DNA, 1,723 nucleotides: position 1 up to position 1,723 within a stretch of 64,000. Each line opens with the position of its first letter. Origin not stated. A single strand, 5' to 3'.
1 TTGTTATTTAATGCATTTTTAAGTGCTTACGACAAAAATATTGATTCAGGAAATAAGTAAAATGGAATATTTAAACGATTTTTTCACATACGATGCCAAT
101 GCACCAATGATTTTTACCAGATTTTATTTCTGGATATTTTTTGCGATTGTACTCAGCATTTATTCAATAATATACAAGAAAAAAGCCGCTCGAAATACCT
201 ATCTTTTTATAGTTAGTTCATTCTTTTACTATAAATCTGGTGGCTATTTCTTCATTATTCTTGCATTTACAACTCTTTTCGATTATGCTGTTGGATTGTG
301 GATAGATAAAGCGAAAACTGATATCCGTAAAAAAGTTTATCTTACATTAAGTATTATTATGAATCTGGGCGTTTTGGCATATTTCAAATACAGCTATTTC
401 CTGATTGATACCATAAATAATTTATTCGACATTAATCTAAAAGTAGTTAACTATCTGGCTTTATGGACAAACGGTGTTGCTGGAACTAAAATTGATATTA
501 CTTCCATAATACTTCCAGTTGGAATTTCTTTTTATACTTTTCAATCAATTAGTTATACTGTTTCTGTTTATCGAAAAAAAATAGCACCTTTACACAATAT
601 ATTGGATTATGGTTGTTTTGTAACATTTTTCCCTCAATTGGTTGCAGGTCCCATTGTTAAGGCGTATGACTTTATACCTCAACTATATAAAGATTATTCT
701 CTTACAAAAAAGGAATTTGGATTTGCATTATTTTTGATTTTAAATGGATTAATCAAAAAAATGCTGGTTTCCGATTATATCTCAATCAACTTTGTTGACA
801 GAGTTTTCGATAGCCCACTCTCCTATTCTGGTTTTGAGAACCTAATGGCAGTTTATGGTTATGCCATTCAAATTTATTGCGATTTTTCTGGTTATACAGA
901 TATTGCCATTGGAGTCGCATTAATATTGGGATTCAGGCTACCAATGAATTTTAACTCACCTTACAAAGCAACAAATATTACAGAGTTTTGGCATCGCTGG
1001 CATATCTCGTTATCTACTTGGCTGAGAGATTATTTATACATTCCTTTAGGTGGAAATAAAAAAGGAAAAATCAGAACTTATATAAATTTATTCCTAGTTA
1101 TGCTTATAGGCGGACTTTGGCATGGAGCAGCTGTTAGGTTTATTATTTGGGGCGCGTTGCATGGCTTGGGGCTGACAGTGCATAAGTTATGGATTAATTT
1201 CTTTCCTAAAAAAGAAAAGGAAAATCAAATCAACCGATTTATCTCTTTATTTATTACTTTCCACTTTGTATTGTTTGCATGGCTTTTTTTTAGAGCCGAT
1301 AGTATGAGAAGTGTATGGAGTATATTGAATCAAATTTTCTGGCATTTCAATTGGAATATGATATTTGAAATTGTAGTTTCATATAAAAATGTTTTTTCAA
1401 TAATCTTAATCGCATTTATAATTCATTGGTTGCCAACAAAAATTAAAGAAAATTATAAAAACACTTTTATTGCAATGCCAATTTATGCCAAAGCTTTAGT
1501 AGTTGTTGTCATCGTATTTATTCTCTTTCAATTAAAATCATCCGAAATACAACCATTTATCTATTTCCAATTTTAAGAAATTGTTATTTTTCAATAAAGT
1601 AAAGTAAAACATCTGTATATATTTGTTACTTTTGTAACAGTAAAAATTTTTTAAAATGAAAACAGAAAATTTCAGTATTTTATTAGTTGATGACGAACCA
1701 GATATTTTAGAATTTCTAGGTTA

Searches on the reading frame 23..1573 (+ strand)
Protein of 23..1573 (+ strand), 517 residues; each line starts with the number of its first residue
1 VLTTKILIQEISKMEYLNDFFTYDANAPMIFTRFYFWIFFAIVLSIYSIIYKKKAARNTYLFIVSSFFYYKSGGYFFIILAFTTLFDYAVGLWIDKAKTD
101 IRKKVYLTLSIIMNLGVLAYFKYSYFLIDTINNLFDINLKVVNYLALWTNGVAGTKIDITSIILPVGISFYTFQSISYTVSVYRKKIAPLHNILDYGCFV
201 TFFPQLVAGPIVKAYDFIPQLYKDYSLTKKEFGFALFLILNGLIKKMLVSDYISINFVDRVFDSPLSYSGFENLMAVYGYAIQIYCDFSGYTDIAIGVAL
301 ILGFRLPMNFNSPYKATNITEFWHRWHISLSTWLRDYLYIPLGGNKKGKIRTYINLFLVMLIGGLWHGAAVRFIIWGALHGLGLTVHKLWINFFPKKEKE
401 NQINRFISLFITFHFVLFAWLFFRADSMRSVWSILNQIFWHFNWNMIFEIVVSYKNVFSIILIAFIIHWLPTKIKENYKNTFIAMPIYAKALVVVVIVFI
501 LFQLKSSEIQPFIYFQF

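Call 58: search_protein_families(library=pfam, proteins=[window:23-1573:+], max_evalue=0.00001)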
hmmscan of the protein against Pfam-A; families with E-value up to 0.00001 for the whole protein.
window:23-1573:+ (517 aa): 1 family
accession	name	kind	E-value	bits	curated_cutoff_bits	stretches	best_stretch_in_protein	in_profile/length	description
PF03062.24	MBOAT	-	2.5e-34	119.5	27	1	190-422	78-327/337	MBOAT, membrane-bound O-acyltransferase family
